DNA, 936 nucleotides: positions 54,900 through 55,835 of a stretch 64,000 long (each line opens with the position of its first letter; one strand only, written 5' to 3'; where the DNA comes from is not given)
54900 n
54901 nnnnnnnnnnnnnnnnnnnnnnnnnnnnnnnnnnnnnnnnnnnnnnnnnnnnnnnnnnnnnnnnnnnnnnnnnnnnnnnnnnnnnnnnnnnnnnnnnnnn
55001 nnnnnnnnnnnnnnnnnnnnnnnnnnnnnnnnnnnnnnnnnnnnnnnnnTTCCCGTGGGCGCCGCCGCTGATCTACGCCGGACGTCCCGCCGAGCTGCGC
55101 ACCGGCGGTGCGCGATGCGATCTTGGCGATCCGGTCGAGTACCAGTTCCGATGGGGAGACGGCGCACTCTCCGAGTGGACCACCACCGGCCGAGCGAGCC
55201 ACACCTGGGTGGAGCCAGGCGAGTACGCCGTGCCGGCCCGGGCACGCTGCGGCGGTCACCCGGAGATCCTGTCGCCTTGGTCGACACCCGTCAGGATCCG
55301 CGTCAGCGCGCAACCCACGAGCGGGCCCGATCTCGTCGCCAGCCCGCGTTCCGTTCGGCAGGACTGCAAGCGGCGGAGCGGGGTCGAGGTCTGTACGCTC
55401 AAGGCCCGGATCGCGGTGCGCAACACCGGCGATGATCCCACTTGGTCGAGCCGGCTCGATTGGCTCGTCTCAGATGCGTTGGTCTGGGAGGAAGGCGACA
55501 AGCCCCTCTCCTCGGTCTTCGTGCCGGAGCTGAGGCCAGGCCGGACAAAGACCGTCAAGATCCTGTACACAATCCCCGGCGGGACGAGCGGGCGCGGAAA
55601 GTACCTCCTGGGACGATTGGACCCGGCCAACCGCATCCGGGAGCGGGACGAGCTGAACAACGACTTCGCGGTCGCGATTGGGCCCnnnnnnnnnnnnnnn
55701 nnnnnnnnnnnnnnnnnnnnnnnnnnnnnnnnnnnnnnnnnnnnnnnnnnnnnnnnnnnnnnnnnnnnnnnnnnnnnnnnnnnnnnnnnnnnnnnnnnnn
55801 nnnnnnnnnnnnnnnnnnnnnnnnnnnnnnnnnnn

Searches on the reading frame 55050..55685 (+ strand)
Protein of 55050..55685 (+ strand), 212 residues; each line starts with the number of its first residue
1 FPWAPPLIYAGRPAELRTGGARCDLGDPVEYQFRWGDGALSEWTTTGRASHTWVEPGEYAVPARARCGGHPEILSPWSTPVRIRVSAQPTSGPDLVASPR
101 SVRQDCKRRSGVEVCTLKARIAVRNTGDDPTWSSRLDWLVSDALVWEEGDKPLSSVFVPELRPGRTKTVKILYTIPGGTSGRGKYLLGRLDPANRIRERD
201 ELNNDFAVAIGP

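Call 38: find_homologous_proteins(query=window:55050-55685:+, max_evalue=1e-20)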
Query seq(212 aa): 556 candidates shared short words with the query, none scored E <= 1e-20.
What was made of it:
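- Tried and rejected: No homologue scored at E <= 1e-20 (call 38), so no second filled/empty pair was obtained.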
